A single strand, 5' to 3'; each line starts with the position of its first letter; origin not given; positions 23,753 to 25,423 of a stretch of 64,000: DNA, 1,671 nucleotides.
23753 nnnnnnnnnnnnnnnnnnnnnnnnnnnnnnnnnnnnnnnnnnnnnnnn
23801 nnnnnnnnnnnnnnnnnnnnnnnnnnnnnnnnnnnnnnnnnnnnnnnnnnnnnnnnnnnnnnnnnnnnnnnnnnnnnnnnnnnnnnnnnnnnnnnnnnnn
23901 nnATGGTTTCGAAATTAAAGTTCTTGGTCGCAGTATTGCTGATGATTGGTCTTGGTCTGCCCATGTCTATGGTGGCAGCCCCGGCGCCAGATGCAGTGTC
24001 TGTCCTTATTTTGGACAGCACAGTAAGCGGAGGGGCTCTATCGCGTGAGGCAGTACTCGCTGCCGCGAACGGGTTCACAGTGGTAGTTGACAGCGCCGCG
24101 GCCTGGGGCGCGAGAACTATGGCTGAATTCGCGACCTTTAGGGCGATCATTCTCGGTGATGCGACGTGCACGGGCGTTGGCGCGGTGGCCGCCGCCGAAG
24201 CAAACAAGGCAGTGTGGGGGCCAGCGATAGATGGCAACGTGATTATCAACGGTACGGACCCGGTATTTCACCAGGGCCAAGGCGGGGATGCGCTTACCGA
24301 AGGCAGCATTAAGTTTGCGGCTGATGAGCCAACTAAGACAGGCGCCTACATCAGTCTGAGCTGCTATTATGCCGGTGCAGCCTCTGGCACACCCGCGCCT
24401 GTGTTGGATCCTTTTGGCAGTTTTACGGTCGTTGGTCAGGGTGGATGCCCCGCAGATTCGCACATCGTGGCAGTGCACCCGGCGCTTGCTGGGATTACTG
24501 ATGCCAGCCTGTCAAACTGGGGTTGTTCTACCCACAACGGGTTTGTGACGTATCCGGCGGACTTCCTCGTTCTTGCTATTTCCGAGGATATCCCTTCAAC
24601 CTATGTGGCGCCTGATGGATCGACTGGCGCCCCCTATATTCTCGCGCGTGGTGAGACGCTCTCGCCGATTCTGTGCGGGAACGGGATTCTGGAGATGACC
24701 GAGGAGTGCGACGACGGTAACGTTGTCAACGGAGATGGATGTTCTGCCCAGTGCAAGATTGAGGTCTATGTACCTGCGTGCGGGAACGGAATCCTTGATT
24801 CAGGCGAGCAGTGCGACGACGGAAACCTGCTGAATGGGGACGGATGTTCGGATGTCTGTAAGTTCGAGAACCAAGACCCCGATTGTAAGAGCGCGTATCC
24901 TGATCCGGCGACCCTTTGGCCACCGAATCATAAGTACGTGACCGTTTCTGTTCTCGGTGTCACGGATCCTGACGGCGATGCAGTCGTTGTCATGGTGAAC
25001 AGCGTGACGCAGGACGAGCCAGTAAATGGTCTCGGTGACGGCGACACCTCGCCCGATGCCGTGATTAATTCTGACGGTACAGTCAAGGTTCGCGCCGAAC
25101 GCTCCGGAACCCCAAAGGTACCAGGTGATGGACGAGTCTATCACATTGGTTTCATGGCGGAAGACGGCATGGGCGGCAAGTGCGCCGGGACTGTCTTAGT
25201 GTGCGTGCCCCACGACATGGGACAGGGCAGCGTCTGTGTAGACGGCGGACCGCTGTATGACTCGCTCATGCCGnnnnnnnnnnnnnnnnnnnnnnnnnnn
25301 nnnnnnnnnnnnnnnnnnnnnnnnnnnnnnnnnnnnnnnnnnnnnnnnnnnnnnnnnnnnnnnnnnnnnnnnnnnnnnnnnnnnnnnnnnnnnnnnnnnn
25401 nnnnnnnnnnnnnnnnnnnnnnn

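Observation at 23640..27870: Tandem duplication of a complete promoter-leader-gene-terminator unit encoding two secreted proteins with a shared novel C-terminal domain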

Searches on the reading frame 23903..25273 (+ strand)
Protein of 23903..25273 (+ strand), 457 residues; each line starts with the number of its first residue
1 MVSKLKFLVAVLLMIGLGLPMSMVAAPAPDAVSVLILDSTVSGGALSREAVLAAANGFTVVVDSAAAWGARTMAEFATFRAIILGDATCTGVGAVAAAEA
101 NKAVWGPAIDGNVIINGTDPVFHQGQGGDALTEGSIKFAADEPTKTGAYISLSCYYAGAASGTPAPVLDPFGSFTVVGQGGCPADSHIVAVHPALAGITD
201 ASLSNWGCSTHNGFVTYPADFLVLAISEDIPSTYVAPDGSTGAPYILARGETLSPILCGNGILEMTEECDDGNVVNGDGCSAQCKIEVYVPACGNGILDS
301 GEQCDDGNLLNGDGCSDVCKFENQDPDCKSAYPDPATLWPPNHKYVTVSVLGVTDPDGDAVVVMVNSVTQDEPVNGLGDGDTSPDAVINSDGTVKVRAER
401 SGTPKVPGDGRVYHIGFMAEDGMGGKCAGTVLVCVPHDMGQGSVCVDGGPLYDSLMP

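Call 3: search_protein_families(library=pfam, proteins=[window:23903-25273:+], max_evalue=1)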
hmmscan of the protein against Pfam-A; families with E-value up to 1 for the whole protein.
window:23903-25273:+ (457 aa): 1 family
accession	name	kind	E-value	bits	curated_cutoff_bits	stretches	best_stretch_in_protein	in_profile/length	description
PF13948.11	DUF4215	-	1.6e-14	54.3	27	2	290-320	18-47/47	Domain of unknown function (DUF4215)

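Call 4: search_protein_families(library=ncbifam, proteins=[window:23903-25273:+], max_evalue=1)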
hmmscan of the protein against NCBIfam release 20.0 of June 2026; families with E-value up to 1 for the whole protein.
window:23903-25273:+ (457 aa): 1 family
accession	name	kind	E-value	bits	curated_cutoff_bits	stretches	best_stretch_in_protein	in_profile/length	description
TIGR02232.1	myxo_disulf_rpt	repeat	4.1e-28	96.9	20.8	2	258-288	4-34/38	cysteine-rich acidic repeat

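Call 19: find_encoding_contigs(protein=window:23903-25273:+, flank=10000, max_places=4)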
Protein window:23903-25273:+ (457 aa): no gene with exactly this product is on record in the collection.

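Call 24: list_cluster_members(proteins=[window:23903-25273:+, window:25712-27763:+, window:28281-29222:-, window:54613-58230:+, window:45108-48572:+, window:41851-43932:+])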
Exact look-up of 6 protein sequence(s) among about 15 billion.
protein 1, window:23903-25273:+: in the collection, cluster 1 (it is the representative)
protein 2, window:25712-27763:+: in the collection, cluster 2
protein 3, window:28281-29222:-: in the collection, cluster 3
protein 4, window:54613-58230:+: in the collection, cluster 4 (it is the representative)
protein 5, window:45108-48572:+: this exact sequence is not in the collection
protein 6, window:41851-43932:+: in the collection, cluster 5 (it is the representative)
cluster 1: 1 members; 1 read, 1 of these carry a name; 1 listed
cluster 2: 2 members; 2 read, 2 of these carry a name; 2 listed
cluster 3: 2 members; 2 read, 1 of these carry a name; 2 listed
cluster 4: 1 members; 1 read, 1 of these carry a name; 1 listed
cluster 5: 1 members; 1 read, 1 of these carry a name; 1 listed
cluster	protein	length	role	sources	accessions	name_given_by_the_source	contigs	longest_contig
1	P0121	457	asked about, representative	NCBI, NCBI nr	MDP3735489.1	MAG: myxococcus cysteine-rich repeat containing protein [bacterium] | myxococcus cysteine-rich repeat containing protein [bacterium]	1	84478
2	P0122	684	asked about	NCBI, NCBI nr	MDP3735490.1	MAG: hypothetical protein Q8R39_03635 [bacterium] | hypothetical protein [bacterium]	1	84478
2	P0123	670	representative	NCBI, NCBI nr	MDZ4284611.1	MAG: hypothetical protein U1A28_02205, partial [Patescibacteria group bacterium] | hypothetical protein [Patescibacteria group bacterium]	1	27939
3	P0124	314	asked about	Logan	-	-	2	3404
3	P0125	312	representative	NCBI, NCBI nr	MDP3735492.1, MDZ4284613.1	MAG: FAD-dependent oxidoreductase [bacterium] | FAD-dependent oxidoreductase [bacterium]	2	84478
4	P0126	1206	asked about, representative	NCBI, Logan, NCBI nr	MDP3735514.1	MAG: hypothetical protein Q8R39_03755 [bacterium] | hypothetical protein [bacterium]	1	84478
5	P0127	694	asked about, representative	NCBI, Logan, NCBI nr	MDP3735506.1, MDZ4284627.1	MAG: phenylalanine--tRNA ligase subunit beta [bacterium] | phenylalanine--tRNA ligase subunit beta [bacterium]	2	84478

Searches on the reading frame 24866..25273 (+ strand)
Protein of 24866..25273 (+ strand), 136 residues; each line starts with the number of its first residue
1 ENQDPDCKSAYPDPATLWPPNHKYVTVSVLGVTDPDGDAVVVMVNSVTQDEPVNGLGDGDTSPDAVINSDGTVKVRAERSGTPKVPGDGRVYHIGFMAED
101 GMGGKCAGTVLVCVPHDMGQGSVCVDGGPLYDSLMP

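Call 16: find_homologous_proteins(query=window:24866-25273:+)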
Query window:24866-25273:+ (136 aa): 786 proteins with E <= 0.001 among 828 candidates; the best 120 are listed.
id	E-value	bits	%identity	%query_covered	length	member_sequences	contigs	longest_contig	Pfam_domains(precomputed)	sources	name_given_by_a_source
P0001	1.4e-50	189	71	88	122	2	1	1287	-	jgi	jgi:hypothetical protein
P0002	1.1e-48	183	65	96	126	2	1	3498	-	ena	-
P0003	4.3e-48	181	64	99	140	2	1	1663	-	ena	-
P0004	1.1e-47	179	63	97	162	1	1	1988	-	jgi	jgi:hypothetical protein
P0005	1.9e-47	179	63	96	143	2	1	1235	-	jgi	jgi:hypothetical protein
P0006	1.7e-46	176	62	99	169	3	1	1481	-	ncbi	-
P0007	4.5e-46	174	60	99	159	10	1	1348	-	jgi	jgi:hypothetical protein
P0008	5.4e-46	174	59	99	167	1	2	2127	-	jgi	-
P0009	8.7e-46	173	60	98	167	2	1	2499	-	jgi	jgi:hypothetical protein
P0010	9.1e-46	173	64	97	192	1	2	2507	-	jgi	jgi:hypothetical protein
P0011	2.1e-45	172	58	100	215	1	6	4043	PF01436.28,PF25021.2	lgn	-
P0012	2.3e-45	172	59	100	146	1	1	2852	-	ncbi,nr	ncbi:MAG: hypothetical protein HYY46_25120 [Deltaproteobacteria bacterium]|nr:hypothetical protein [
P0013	2.8e-45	172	61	100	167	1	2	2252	PF13948.12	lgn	-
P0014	1.2e-44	170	57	99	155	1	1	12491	-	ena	-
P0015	1.4e-44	169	58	99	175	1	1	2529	-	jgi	jgi:hypothetical protein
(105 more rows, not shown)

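Call 23: search_solved_structures(query=A3, max_evalue=10, show_alignments=2)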
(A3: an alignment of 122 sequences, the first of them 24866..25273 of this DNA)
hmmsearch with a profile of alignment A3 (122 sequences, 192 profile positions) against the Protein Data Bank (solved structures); distinct sequences matched with E-value up to 10: 1.
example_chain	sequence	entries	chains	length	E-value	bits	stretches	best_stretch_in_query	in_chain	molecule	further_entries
1wxm_A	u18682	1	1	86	0.42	13.6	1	156-189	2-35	A-Raf proto-oncogene serine/threonine-protein kinase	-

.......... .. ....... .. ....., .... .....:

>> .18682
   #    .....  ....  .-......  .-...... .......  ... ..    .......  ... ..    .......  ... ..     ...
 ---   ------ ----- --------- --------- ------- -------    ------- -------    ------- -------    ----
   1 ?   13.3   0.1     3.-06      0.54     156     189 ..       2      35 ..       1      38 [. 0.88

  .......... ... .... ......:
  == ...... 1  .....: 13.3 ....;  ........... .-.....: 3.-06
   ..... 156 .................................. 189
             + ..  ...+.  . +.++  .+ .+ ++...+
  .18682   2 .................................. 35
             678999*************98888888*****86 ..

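Call 28: predict_structure(alignment_id=A3)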
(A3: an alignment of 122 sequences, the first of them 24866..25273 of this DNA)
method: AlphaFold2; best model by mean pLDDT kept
length: 136 residues; sequences in the alignment: 122
mean_pLDDT: 89.4   pTM: 0.85
mean pLDDT of the five models: 89.4, 88.9, 88.1, 87.9, 87.9
residues with pLDDT >= 90: 90; 70-90: 31; 50-70: 15; < 50: 0
segments of 3 or more residues with pLDDT < 50: none
pLDDT, mean of each block of 10 residues (from residue 1): 97 93 94 98 97 67 91 89 74 98 98 83 83 90
secondary structure, 60 per line:
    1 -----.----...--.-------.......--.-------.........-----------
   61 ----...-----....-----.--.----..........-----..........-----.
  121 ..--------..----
elements in order: E11-13 E24-30 E41-49 E65-67 E73-76 E90-99 E105-114

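Call 30: fold_search(model_id=the predicted structure, library=pdb)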
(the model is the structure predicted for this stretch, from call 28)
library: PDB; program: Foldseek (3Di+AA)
matches with E <= 10: 600; with E <= 0.001: 0
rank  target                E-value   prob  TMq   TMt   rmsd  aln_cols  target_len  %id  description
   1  2yhg                  1.8e-02  0.99  0.43  0.17   6.4       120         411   18  Ab initio phasing of a nucleoside hydrolase-related hypothetical protein from Saccharophagus degradans that is associate (released 2011-08-03)
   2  3q2n_A                3.2e-02  0.87  0.34  0.24   6.8       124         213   17  Mouse E-cadherin EC1-2 L175D mutant (released 2011-02-23)
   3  7tni_C                3.3e-02  0.95  0.33  0.39   5.7        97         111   15  Structure of EC12 Y1392W variant of BT-R1 from Manduca sexta, a Cry1A toxin binding domain (released 2022-05-04)
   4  7tni_A                3.7e-02  0.93  0.33  0.39   5.7        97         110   15  Structure of EC12 Y1392W variant of BT-R1 from Manduca sexta, a Cry1A toxin binding domain (released 2022-05-04)
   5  3q2l_A                3.7e-02  0.85  0.36  0.26   6.3       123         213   15  Mouse E-cadherin EC1-2 V81D mutant (released 2011-02-23)
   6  6cxy_C                4.4e-02  0.97  0.43  0.30   5.6       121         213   16  Crystal Structure of Human E-cadherin bound by mouse monoclonal antibody Fab mAb-1_19A11 (released 2019-04-10)
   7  6s5w_A                4.7e-02  0.94  0.39  0.47   6.2       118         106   14  Structure of Rib domain 'Rib Long' from Lactobacillus acidophilus (released 2019-12-11)
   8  9p25                  4.7e-02  0.85  0.36  0.15   9.1       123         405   20  Crystal structure of GH158(Pro) at 0.89 angstrom resolution (released 2026-03-11)
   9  4nqq_D                5.0e-02  0.63  0.31  0.23   8.2       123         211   15  Crystal structure of mouse P-cadherin extracellular domains EC1-EC2 (released 2014-09-24)
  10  9p2f_A                5.9e-02  0.84  0.36  0.15   8.9       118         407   20  Crystal structure of GH158(Pro) soaked with mixed linkage (G4G3G) oligosaccharide at 1.15 angstrom resolution (released 2026-03-11)
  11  4nqq_C                5.9e-02  0.72  0.32  0.23   8.1       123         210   15  Crystal structure of mouse P-cadherin extracellular domains EC1-EC2 (released 2014-09-24)
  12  4zmv_A                6.6e-02  0.89  0.37  0.26   7.5       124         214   16  Crystal structure of human P-cadherin (ss-X-dimer pocket I) (released 2016-09-07)
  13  4zmo                  6.6e-02  0.87  0.38  0.27   6.8       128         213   19  Crystal structure of human P-cadherin (ss-dimer K14E) (released 2016-09-07)
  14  7cmf                  6.6e-02  0.63  0.32  0.23   7.8       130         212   18  Crystal structure of human P-cadherin REC12 (monomer) in complex with 2-(5-chloro-2-methyl-1H-indol-3-yl)ethan-1-amine ( (released 2021-09-15)
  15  8tri_B                7.4e-02  0.80  0.37  0.14   8.6       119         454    9  Crystal Structure of Mouse Cadherin-23 EC25-MAD28 F2894A (released 2024-08-28)
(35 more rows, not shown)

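Call 34: find_related_loci(query=A4, collection=genome_contigs, flank=10000)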
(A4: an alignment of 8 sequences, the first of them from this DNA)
Query A4 (136 aa) in genome_contigs; peptide patterns used: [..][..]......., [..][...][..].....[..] (x = any residue, [..] = any of these).
137 stretches matched a pattern; 83 encode a relative of the query (tblastn E <= 1e-3); the best 80 are kept; 79 distinct loci.
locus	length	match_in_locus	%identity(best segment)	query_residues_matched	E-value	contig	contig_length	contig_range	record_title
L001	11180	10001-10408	66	1-136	5e-58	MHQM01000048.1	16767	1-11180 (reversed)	MAG: Candidatus Sungbacteria bacterium RIFCSPHIGHO2_02_FULL_52_23 rifcsphigho2_02_scaffold_7612, whole genome shotgun se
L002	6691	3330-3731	67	2-136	8e-57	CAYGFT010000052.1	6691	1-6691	MAG TPA_asm: uncultured Candidatus Saccharibacteria bacterium isolate ERP113451_co3_1 genome assembly, contig: NODE_1054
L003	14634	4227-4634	65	2-136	1e-54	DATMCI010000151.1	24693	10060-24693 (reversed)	MAG TPA_asm: Kofleriaceae bacterium isolate SMAG_U13378 k141_1304538, whole genome shotgun sequence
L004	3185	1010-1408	65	1-133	2e-54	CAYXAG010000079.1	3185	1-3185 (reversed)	MAG TPA_asm: uncultured Candidatus Saccharibacteria bacterium isolate SRP269290_co5_1 genome assembly, contig: NODE_2579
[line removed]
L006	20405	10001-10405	61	1-135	6e-53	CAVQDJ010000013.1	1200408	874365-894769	MAG: uncultured Gammaproteobacteria bacterium isolate MFD03551.bin.1.137 genome assembly, contig: contig_6082, whole gen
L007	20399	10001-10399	62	1-133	8e-53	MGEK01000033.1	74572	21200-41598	MAG: Candidatus Uhrbacteria bacterium RIFCSPLOWO2_01_FULL_47_25 rifcsplowo2_01_scaffold_582, whole genome shotgun sequen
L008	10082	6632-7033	59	1-134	2e-51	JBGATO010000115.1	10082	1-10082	MAG: Candidatus Eisenbacteria bacterium isolate MAG_AAO_H10.86 AAOH10-86_opera_contig_17341, whole genome shotgun sequen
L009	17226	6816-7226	62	1-135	9e-51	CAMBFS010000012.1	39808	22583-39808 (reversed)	MAG: Klebsiella pneumoniae isolate TH-08apr19-175 genome assembly, contig: TH-08apr19-C2442, whole genome shotgun sequen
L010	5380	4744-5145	60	2-135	2e-49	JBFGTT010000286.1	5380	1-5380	MAG: Rhodothermales bacterium isolate Mix_sand05.2021.03.G.12 k141_2284461_length_5380_cov_9.9343, whole genome shotgun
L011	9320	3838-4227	61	2-136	5e-49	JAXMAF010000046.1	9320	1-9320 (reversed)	MAG: Phycisphaerales bacterium isolate STL-PLA3 C3.153.fa-46, whole genome shotgun sequence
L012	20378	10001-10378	59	1-133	1e-48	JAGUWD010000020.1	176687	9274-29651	MAG: Thermodesulfovibrionales bacterium isolate DeMMO5_1 c_000000004882, whole genome shotgun sequence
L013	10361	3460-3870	60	1-135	1e-48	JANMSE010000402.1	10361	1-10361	MAG: Deltaproteobacteria bacterium isolate SOY_29_metabat_500 SOY_29_k141_5829821, whole genome shotgun sequence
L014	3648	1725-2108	59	1-136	6e-48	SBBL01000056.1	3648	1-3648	MAG: Candidatus Troglogloeales bacterium isolate Bin_34_1 Sp_contig17704, whole genome shotgun sequence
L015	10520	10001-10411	56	2-136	7e-48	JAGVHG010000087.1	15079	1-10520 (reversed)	MAG: Phycisphaerae bacterium isolate DeMMO2_2 c_000000100342, whole genome shotgun sequence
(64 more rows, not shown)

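Call 58: search_protein_representatives(alignment_id=A3)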
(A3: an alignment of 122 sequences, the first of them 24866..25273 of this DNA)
Query: 122 sequences, 192 profile positions. Proteins with E-value up to 0.001 (for the whole library): 20160; up to 1e-10: 14952; up to 1e-30: 3854. The best 150 are listed.
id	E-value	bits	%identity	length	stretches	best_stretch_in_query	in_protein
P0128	4.1e-198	669.4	-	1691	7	61-190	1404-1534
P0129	2.5e-111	386.3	-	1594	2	52-189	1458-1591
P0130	4.3e-98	343.1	-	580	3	62-188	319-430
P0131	7.0e-82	290.3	-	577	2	37-189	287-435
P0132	2.5e-72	259.1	-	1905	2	56-187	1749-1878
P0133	1.9e-68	246.4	-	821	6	99-189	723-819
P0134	2.9e-68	245.8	-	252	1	55-189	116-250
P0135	3.5e-68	245.6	-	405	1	57-190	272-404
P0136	3.9e-68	245.4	-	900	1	26-188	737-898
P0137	8.8e-68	244.3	-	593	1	54-190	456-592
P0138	1.7e-67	243.3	-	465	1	56-190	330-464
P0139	4.4e-67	242.0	-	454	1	40-190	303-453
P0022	4.5e-67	242.0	-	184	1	50-189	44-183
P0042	4.6e-67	241.9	-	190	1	46-190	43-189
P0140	5.7e-67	241.6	-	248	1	47-190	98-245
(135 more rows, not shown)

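Call 68: search_protein_families(library=pfam, alignment_id=A4, max_evalue=10)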
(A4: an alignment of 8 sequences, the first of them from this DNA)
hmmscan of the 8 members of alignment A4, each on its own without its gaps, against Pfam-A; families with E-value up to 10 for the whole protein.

A. member 1, seq(136 aa): 1 family
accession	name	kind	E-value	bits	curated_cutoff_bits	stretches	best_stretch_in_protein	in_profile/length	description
PF17189.10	Glyco_hydro_30C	-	0.12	13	22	1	27-54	17-44/65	Glycosyl hydrolase family 30 beta sandwich domain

B. families by the number of members that match (of 8 scanned): 7 families
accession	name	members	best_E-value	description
PF17963.7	Big_9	6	4.7e-05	Bacterial Ig domain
PF04863.19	EGF_alliinase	1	0.01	Alliinase EGF-like domain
PF00028.23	Cadherin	1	0.087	Cadherin domain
PF00963.24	Cohesin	1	0.087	Cohesin domain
PF17189.10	Glyco_hydro_30C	1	0.12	Glycosyl hydrolase family 30 beta sandwich domain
PF21185.3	RecD_N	1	0.32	RecBCD enzyme subunit RecD, N-terminal domain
PF05345.18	He_PIG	1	0.34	Putative Ig domain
